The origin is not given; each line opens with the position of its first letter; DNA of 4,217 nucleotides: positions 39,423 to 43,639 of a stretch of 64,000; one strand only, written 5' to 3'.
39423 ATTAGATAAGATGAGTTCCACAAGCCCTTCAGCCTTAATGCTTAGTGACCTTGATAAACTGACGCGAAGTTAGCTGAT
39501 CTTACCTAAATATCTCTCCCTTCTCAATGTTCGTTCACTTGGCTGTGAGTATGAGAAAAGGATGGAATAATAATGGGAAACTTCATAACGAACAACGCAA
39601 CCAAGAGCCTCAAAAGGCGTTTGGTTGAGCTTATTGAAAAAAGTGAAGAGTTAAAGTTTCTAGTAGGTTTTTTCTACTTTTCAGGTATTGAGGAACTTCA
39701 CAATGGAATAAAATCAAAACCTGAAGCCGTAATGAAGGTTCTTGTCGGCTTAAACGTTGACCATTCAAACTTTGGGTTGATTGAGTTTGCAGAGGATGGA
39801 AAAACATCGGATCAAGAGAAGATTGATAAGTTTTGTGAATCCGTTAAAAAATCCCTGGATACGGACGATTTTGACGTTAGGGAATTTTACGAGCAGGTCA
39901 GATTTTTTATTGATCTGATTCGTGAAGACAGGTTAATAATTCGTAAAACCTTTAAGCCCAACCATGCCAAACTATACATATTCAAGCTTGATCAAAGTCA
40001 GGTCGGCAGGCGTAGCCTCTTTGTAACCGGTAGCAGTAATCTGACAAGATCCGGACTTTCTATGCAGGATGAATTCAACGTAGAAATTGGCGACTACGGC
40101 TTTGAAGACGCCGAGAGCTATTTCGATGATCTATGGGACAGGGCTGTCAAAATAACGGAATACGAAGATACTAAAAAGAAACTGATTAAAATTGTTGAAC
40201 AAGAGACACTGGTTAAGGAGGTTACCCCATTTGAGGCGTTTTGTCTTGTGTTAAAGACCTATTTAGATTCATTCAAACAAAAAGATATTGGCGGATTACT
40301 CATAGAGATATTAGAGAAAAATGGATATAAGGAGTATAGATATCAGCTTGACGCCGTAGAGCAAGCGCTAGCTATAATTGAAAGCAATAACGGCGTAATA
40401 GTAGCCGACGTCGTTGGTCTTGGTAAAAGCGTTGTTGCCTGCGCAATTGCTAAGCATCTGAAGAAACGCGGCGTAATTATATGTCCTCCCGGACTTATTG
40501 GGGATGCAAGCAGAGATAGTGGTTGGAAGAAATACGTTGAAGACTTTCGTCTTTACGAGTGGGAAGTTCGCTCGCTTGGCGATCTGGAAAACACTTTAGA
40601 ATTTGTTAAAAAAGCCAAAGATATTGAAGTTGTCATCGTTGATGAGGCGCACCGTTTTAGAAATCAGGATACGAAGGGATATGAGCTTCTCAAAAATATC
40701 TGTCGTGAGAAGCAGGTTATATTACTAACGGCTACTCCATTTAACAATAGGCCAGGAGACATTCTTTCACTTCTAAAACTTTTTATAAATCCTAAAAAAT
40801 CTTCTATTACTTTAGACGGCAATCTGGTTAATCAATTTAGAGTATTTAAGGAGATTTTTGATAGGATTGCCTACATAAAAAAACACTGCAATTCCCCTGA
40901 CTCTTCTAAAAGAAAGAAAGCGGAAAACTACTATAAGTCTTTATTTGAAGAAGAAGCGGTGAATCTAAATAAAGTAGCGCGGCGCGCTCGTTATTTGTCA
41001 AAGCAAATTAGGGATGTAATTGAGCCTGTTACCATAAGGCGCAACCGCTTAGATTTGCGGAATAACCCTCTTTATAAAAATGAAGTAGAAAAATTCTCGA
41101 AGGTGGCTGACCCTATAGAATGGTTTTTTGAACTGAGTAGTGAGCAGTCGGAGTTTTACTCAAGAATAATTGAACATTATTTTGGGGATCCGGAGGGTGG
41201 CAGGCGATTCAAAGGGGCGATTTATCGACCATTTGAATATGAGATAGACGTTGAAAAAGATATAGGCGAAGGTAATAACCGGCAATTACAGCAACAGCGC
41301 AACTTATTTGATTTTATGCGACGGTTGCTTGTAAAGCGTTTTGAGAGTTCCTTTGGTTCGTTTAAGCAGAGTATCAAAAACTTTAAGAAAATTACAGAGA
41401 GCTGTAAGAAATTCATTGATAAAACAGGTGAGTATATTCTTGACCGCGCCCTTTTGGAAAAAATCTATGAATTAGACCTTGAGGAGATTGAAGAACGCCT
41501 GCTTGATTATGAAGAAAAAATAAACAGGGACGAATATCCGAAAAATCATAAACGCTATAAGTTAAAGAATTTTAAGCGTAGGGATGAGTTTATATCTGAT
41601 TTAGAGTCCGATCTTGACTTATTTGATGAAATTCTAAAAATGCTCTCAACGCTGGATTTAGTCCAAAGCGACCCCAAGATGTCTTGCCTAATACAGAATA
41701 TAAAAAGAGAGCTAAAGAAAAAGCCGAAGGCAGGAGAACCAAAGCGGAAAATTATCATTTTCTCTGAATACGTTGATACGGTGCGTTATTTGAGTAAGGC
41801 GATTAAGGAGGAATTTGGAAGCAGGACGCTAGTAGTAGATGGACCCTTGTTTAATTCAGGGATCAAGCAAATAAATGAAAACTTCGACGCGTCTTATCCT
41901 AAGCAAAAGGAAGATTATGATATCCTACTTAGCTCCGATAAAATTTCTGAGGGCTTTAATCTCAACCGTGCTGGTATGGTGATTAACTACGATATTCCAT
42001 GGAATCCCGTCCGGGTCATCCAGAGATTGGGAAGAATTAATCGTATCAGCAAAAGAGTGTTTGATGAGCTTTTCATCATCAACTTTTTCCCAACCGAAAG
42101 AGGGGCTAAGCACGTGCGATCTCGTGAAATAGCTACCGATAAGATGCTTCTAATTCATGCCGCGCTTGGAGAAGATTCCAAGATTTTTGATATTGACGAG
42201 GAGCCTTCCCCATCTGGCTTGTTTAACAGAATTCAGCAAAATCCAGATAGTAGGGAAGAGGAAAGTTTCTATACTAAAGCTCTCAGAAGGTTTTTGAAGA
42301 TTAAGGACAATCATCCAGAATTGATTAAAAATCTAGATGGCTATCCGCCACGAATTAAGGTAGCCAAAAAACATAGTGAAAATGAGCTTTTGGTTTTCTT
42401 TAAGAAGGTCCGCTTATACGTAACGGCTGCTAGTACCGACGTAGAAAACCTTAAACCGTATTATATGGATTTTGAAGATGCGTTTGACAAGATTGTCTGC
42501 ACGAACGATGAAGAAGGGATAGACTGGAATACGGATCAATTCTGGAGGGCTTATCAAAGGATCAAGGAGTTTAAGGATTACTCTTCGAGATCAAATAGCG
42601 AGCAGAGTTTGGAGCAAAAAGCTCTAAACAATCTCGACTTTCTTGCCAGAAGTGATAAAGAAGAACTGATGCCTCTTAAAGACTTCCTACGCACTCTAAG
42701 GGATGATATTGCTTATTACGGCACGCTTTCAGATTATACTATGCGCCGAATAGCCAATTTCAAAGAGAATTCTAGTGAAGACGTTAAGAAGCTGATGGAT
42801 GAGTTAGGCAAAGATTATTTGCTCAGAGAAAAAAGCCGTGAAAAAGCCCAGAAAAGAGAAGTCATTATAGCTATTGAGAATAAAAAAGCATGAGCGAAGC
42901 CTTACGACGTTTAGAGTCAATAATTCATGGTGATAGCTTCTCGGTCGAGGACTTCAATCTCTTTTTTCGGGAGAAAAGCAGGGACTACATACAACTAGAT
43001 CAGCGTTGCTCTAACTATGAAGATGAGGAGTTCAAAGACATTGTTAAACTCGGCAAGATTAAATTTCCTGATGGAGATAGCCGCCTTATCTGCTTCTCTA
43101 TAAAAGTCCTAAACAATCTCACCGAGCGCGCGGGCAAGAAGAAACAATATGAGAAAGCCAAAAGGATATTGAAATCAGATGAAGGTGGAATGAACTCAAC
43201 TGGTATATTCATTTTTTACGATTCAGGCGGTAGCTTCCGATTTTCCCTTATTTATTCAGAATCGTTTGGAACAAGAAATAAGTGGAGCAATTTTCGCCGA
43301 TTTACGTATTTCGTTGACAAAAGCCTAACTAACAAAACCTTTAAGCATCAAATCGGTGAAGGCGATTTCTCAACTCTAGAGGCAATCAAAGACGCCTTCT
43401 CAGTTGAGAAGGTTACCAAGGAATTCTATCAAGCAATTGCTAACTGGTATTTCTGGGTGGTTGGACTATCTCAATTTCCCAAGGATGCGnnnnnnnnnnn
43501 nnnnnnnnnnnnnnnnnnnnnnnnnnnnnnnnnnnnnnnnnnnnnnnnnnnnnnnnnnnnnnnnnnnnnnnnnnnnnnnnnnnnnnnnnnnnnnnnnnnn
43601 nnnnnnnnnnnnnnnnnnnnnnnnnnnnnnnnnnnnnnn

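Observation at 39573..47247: Coupled PLD-nuclease/SNF2-helicase + large N6A methyltransferase + HEPN-like gene: a defence cassette that fits no canonical system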

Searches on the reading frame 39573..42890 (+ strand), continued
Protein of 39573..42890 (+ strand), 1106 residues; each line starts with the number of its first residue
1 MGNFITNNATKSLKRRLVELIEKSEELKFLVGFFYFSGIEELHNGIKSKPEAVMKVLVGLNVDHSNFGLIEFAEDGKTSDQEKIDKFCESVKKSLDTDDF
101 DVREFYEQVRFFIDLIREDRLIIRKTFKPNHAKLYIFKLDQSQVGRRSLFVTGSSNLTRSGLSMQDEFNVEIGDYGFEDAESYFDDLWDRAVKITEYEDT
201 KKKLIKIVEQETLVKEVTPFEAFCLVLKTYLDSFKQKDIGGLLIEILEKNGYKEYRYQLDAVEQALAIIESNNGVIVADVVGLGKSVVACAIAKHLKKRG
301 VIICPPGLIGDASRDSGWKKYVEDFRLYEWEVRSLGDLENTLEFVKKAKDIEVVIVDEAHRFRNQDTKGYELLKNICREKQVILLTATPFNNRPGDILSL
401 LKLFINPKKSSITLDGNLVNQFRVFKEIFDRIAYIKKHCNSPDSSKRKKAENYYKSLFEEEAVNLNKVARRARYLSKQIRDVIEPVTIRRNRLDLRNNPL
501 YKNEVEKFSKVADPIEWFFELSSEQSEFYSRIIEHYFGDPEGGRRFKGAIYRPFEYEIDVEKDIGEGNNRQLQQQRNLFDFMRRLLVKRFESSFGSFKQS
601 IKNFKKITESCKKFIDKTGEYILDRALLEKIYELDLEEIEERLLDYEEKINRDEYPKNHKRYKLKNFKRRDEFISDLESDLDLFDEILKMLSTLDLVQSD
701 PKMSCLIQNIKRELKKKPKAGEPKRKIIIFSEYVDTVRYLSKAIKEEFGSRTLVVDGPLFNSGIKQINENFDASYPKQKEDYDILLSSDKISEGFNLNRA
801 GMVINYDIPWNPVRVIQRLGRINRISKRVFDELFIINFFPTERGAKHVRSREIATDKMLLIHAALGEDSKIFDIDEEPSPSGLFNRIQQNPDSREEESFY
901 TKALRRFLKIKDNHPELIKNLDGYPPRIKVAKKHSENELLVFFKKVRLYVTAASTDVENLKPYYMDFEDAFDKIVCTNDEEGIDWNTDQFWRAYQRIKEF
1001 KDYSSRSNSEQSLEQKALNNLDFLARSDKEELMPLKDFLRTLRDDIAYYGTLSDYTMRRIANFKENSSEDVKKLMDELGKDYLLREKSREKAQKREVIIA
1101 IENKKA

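Call 95: find_related_loci(query=A3, collection=genome_contigs, flank=10000)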
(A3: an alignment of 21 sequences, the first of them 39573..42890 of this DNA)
Query A3 (1106 aa) in genome_contigs; peptide patterns used: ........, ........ (x = any residue, [..] = any of these).
600 stretches matched a pattern (row limit reached: there are more); 595 encode a relative of the query (tblastn E <= 1e-3); the best 80 are kept; 80 distinct loci.
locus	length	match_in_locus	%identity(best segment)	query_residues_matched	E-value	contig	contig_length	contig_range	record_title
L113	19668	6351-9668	71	1-1106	0e+0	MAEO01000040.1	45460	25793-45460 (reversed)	MAG: Smithella sp. M82 Smithella_M82_scaffold_66, whole genome shotgun sequence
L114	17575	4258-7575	70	1-1105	0e+0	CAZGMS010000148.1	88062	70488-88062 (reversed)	MAG TPA_asm: uncultured Nitrospirales bacterium isolate binchicken_co169_220 genome assembly, contig: k99_510651, whole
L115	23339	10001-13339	66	1-1104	0e+0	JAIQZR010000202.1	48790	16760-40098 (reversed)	MAG: Candidatus Scalindua sp. isolate OFTM180 OFTM180_201, whole genome shotgun sequence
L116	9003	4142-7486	64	1-1104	0e+0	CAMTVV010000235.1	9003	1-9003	MAG: uncultured Nitrospiraceae bacterium isolate G04_MAG_00025 genome assembly, contig: G04_MAG_00025_000000000227, whol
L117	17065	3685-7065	63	1-1104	0e+0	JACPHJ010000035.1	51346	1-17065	MAG: Planctomycetota bacterium isolate NC_groundwater_411_Ag_B-0.1um_42_12 GD18-4_B1_scaffold_254843, whole genome shotg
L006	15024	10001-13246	64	38-1106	0e+0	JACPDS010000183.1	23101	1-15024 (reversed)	MAG: Armatimonadetes bacterium isolate NC_groundwater_315_Ag_B-0.1um_31_7 GD18-4_B1_scaffold_1298449, whole genome shotg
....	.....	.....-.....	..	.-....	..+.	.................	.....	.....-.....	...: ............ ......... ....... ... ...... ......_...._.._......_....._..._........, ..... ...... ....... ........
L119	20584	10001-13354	62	1-1105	0e+0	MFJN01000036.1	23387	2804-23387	MAG: Candidatus Gottesmanbacteria bacterium RIFCSPHIGHO2_02_FULL_40_13 rifcsphigho2_02_scaffold_3759, whole genome shotg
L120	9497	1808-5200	61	1-1104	0e+0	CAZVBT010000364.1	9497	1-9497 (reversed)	MAG TPA_asm: uncultured Melioribacter sp. isolate binchicken_co23_43 genome assembly, contig: k141_1511528, whole genome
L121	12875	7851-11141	59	1-1089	0e+0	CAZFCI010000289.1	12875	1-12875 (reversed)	MAG TPA_asm: uncultured Clostridia bacterium isolate SRP231805_co4_28 genome assembly, contig: k141_164651, whole genome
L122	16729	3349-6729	57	3-1106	0e+0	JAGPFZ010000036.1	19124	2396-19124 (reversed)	MAG: Bacteroidales bacterium isolate Gw_SlDig_bin_226 Gw_SlDig_4839_length_19124_cov_21.209244, whole genome shotgun seq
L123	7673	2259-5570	56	1-1104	0e+0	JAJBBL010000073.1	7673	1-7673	MAG: Candidatus Cloacimonadota bacterium isolate LW2 Bin 38_2 scaffold21353, whole genome shotgun sequence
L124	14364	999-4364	57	1-1104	0e+0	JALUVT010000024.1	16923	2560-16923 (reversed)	MAG: bacterium isolate 128-326_metabat2_scaf2bin.069_VB 128-326_scaffold_1448_c1, whole genome shotgun sequence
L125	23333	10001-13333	55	4-1105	0e+0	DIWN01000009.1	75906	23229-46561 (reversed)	MAG TPA_asm: Anaerolineaceae bacterium UBA6105 UBA6105_contig_881, whole genome shotgun sequence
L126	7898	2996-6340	55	1-1105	0e+0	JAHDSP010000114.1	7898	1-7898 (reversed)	MAG: Bacteroidales bacterium isolate SV3-B6.1 k141_22674, whole genome shotgun sequence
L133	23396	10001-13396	50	2-1106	0e+0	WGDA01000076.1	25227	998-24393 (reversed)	MAG: Proteobacteria bacterium isolate S145_22 k151_214172, whole genome shotgun sequence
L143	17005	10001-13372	49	4-1106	0e+0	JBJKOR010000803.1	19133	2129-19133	MAG: Anaerolineales bacterium isolate Bin_10 S1Ck127_3141913_flag_1_multi_7.0000_len_19133, whole genome shotgun sequenc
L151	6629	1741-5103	48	4-1106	0e+0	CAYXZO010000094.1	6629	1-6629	MAG TPA_asm: uncultured Lentisphaeria bacterium isolate binchicken_co172_231 genome assembly, contig: NODE_11259_length_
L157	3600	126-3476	48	3-1106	0e+0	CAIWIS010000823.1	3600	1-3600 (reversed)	MAG: uncultured Bacteroidales bacterium isolate Erken-D9_bin-0863 genome assembly, contig: bin-0863:823/926, whole genom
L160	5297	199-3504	47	3-1106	0e+0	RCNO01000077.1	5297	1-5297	MAG: Bacteroidetes/Chlorobi group bacterium MS-B_bin-24 MS_under04921, whole genome shotgun sequence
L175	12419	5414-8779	48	3-1106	0e+0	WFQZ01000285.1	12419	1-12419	MAG: Thermoflexales bacterium isolate S014_19 k151_49854, whole genome shotgun sequence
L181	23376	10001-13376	46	3-1106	0e+0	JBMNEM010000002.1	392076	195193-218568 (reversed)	MAG: Dethiobacteria bacterium isolate SBF912LR0HQ0129 contig_21281, whole genome shotgun sequence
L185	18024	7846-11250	41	1-1106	0e+0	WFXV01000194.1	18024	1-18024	MAG: Thermaceae bacterium isolate S141_69 k151_35656, whole genome shotgun sequence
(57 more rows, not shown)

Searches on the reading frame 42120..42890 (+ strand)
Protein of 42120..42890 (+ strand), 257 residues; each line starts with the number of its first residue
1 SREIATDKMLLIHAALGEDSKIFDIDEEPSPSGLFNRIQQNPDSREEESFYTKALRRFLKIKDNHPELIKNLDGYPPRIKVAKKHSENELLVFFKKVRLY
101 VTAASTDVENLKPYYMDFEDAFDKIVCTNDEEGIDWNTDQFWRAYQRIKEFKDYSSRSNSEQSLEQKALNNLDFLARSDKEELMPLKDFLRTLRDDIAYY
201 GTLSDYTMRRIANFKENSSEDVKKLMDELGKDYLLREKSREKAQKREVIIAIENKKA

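Call 63: search_protein_families(library=pfam, proteins=[window:42120-42890:+], max_evalue=10)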
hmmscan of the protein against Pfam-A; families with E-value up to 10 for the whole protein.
window:42120-42890:+ (257 aa): 2 families
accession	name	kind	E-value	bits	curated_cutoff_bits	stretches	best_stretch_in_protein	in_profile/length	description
PF09055.16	Sod_Ni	-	0.049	14.6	25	0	206-240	47-81/127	Nickel-containing superoxide dismutase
PF25605.1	Phage_80a_gp11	-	0.4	11.4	27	1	199-223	20-44/76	Phage 80a gp11 protein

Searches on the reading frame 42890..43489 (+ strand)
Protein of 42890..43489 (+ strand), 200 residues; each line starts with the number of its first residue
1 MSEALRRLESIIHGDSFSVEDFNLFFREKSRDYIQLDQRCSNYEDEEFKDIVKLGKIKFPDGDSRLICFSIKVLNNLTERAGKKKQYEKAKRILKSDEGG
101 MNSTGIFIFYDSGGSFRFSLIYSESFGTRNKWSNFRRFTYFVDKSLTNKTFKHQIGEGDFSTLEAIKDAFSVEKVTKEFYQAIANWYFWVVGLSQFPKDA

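Call 63: search_protein_families(library=pfam, proteins=[window:42890-43489:+], max_evalue=10)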
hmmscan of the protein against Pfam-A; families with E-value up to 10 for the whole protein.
window:42890-43489:+ (200 aa): 0 families

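Call 97: search_protein_representatives(protein=window:42890-43489:+)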
Query: 200 residues. Proteins with E-value up to 0.001 (for the whole library): 423; up to 1e-10: 291; up to 1e-30: 92. The best 150 are listed.
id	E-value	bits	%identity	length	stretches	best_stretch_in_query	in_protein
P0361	3.4e-127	438.4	100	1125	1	1-200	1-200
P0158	1.4e-67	243.8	61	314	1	1-199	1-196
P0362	5.2e-64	232.2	60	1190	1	1-200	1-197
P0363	1.3e-59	217.9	61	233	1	1-190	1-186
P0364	3.4e-57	210.0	59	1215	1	11-200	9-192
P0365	9.1e-56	205.3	59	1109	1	15-199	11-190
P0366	3.3e-54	200.2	55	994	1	15-200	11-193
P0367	8.7e-53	195.6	56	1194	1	8-200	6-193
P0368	4.1e-52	193.4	55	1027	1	8-199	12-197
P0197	6.0e-52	192.8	54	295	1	15-200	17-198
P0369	1.2e-50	188.6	54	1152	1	15-200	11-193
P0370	2.3e-50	187.7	54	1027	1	7-193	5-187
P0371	3.6e-50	187.0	54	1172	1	16-200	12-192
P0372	2.4e-49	184.4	55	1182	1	10-199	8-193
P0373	2.9e-49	184.1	53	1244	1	16-200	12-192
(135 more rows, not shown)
